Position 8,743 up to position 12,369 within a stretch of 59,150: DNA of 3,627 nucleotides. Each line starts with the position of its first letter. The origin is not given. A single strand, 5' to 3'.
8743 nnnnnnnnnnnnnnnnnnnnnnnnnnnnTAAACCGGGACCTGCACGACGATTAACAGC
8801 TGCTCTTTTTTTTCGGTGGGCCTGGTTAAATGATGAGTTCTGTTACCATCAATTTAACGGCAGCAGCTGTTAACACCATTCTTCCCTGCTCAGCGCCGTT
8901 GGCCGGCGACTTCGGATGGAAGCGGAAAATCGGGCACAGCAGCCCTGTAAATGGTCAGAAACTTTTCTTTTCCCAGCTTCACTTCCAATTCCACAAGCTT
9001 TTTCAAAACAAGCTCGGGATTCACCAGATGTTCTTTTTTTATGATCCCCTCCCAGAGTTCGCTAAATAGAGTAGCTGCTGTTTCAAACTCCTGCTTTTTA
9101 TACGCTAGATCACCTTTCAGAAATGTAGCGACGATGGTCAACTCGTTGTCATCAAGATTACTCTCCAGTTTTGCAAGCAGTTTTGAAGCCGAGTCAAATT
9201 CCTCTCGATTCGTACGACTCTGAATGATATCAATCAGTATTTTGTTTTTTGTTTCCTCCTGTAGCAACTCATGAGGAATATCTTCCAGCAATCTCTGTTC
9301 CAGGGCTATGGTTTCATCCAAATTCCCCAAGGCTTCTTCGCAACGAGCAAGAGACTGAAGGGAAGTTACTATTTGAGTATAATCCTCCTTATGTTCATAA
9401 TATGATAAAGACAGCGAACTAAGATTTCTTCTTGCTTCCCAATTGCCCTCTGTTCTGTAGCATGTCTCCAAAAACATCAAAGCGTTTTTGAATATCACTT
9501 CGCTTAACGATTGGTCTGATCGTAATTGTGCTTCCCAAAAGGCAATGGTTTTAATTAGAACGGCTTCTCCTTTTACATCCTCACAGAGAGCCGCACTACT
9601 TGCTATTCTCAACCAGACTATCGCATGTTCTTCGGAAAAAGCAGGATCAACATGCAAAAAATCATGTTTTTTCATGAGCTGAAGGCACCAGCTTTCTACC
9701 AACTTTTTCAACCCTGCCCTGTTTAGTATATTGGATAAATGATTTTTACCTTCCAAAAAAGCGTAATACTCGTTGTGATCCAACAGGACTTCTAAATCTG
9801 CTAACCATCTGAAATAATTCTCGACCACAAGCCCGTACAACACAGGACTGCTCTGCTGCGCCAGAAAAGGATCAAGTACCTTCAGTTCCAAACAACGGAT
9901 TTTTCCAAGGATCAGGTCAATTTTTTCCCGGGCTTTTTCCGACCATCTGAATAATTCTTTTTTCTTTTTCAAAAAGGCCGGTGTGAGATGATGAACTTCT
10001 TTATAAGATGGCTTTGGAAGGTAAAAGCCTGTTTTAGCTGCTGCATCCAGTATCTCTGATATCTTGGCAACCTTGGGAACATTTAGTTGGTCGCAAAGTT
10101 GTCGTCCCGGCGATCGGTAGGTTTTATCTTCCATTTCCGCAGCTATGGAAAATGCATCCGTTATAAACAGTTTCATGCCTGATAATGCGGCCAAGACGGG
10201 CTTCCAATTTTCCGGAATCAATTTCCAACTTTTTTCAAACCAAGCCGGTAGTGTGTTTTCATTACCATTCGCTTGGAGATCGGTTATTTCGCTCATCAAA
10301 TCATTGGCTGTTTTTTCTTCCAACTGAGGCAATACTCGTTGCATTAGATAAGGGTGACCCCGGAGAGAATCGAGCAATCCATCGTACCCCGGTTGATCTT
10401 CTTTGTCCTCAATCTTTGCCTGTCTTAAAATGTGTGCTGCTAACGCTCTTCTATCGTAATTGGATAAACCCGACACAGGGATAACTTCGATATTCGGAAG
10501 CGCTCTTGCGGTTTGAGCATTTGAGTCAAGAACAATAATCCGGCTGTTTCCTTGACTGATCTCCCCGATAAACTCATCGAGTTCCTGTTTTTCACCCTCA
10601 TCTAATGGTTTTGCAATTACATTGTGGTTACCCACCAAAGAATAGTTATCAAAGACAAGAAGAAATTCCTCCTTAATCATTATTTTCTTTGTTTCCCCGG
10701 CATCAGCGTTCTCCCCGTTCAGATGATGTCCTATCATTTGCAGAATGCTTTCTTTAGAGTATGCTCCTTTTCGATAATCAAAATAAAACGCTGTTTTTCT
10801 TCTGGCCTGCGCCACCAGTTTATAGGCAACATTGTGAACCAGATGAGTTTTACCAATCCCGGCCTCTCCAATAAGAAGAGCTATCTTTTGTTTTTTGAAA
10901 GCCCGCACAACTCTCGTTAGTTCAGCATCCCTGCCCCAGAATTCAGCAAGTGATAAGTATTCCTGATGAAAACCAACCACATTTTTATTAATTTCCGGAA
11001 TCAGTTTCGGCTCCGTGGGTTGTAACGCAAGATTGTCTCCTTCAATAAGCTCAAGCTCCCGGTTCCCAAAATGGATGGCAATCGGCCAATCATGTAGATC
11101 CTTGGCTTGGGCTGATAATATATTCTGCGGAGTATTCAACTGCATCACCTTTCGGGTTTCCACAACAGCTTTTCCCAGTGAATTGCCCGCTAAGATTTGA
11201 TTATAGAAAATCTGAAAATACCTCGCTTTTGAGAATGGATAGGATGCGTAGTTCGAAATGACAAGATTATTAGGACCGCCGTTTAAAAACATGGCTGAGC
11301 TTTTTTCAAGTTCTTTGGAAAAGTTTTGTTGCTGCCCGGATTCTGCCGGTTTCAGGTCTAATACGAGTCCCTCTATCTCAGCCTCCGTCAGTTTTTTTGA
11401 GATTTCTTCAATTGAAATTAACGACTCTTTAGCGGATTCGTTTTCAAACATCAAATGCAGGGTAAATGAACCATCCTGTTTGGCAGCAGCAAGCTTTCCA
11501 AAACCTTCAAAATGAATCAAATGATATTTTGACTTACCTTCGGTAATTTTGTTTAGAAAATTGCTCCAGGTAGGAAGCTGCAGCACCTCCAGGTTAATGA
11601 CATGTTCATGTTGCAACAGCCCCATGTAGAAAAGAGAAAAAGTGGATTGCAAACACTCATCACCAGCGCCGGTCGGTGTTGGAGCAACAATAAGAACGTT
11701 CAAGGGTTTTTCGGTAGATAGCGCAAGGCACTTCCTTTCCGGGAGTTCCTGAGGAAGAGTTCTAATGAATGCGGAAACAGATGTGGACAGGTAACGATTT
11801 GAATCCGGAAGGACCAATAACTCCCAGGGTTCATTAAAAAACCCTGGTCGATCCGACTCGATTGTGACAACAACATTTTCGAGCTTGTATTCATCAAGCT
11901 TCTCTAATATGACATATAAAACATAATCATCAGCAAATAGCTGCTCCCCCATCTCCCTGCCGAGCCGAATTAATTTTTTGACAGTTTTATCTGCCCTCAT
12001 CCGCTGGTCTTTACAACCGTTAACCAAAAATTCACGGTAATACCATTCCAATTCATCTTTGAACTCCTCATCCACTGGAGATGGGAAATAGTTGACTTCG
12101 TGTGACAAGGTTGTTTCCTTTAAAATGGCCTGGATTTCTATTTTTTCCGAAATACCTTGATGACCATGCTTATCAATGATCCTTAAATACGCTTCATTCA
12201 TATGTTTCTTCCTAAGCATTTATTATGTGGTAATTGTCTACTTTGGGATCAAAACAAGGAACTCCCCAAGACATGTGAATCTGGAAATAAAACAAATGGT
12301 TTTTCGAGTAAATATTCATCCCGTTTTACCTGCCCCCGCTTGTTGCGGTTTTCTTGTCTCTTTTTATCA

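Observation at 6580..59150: Very large orphan trans-AT PKS / NRPS assembly line (at least 11 modules, incomplete in the window)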

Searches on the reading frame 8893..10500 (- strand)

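Call 30: search_protein_families(library=pfam, max_evalue=1, proteins=[window:8893-10500:-])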
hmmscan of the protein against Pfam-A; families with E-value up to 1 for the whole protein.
window:8893-10500:- (536 aa): 8 families
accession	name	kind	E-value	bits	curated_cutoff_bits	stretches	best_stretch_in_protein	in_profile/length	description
PF19172.5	DUF5854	-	0.00038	20.8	27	1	411-494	8-92/159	Family of unknown function (DUF5854)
PF22205.1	Csm6_6H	-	0.022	15.3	27.6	1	431-504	14-84/93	Csm6 6H domain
PF13424.12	TPR_12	-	0.062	13.9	30.1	1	347-406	12-73/77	Tetratricopeptide repeat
PF14276.11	DUF4363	-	0.063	13.7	27.5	0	350-402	26-78/107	Domain of unknown function (DUF4363)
PF22450.1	CagL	-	0.074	13.5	27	1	453-500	30-75/139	T4SS protein CagL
PF25064.1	ARM_TT21_5th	-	0.13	13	27.8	1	458-511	3-50/117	TT21 fifth ARM repeats domain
PF13432.12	TPR_16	-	0.18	12.8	32.7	0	458-481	33-56/65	Tetratricopeptide repeat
PF25058.1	ARM_TT21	-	0.4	11.1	27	0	385-478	21-116/155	Tetratricopeptide repeat protein 21 ARM repeat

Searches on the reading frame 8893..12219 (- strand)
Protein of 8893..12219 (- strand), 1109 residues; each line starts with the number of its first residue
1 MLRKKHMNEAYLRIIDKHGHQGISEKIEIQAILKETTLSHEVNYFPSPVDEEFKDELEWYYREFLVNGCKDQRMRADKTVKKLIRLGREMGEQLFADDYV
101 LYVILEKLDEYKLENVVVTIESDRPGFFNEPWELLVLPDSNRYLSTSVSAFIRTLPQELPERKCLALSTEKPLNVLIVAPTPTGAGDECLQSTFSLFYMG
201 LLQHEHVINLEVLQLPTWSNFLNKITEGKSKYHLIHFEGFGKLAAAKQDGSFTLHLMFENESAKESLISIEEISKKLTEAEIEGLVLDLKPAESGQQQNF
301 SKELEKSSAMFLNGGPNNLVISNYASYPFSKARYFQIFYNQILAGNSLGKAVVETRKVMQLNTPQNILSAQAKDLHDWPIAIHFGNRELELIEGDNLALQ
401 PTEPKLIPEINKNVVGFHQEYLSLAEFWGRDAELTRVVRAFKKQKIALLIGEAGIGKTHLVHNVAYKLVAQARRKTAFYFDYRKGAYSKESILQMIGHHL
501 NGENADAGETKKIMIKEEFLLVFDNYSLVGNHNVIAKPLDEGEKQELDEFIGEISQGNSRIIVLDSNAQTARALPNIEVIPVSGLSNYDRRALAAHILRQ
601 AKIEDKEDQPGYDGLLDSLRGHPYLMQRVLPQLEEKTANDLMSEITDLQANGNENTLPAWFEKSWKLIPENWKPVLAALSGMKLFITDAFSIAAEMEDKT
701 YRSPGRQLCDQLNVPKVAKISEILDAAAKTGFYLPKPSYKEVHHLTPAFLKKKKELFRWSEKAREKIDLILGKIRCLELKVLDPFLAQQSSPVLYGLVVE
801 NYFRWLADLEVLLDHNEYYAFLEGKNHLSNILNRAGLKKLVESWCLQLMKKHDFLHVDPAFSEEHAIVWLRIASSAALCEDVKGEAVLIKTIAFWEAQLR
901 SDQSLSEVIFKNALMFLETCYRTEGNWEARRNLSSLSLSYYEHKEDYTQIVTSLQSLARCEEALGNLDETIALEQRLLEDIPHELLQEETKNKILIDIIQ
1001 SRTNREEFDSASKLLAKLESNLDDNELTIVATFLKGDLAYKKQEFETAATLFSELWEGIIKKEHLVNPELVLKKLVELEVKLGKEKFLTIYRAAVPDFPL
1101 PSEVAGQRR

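Call 6: search_protein_families(library=pfam, proteins=[window:8893-12219:-])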
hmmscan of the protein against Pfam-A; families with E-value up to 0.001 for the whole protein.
window:8893-12219:- (1109 aa): 6 families
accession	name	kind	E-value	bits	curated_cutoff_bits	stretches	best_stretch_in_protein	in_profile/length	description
PF05729.18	NACHT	-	1.1e-07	32.3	26.7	1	448-599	4-165/167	NACHT domain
PF13401.12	AAA_22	-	2.2e-06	28.4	27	1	443-517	4-65/130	AAA domain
PF13191.12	AAA_16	-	8.1e-06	26.9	32.6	1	427-471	2-51/167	AAA ATPase domain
PF20720.3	nSTAND3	-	0.00016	21.9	27.2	1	434-482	7-46/155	Novel STAND NTPase 3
PF24883.2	NPHP3_N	-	0.00094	19.8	24.8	0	441-498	19-77/164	Nephrocystin 3, N-terminal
PF25199.1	nSTAND_NTPase5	-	0.00096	19.4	34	0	440-528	37-107/145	Novel STAND NTPase 5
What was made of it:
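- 8890..12219 (-): STAND (NACHT-type) NTPase with a TPR-like C-terminus, 1109 aa. Possible cluster-linked regulator; function not shown. Pfam NACHT/AAA_22 at residues 427-599 (call 6).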

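Call 19: search_protein_families(library=ncbifam, proteins=[window:8893-12219:-], max_evalue=0.001)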
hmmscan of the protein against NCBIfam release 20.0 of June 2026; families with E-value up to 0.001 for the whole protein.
window:8893-12219:- (1109 aa): 4 families
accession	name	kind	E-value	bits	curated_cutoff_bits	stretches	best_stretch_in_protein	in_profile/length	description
NF040586.1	FxSxx_TPR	equivalog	9e-05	21.1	300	0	425-466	6-47/830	FxSxx-COOH system tetratricopeptide repeat protein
TIGR03420.1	DnaA_homol_Hda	equivalog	0.00027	20.5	194.8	1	424-492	14-84/226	DnaA regulatory inactivator Hda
NF005378.0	PRK06921.1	subfamily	0.00031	19.9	207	1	438-488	112-160/266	hypothetical protein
TIGR00362.1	DnaA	equivalog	0.00078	18.6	343.9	0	448-480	141-173/437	chromosomal replication initiator protein DnaA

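Call 68: search_protein_families(library=padloc, proteins=[window:8893-12219:-], max_evalue=0.001)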
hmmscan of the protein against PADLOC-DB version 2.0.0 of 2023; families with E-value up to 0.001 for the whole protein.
window:8893-12219:- (1109 aa): 3 families
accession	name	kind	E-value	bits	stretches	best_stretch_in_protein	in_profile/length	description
PDLC04140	mad8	-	6.4e-07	27.2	1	427-498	5-76/314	mads_8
PDLC02164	Avs2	-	0.00037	16.4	1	439-471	339-371/1504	-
PDLC04239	PDC-M01A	-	0.00083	15.9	0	439-472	196-229/552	-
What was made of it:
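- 8890..12219 (-): Only weak PADLOC hits (call 68).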

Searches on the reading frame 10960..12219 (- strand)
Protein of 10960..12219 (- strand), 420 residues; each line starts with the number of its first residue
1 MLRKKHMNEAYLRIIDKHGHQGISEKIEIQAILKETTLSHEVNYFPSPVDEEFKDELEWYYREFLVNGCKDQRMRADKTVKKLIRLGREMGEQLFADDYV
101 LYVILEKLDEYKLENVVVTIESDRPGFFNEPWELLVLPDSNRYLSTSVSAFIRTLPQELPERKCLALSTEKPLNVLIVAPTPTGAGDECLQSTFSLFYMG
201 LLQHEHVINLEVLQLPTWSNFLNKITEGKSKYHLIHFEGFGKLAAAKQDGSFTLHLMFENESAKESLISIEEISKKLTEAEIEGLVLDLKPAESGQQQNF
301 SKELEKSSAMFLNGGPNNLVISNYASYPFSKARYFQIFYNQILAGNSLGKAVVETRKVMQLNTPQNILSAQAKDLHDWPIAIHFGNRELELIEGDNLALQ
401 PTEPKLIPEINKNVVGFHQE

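Call 30: search_protein_families(library=pfam, max_evalue=1, proteins=[window:10960-12219:-])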
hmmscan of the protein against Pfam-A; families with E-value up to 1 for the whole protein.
window:10960-12219:- (420 aa): 1 family
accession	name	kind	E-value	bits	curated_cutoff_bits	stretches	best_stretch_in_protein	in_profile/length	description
PF11148.14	DUF2922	-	0.01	16.2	25.5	1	253-284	3-34/69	Protein of unknown function (DUF2922)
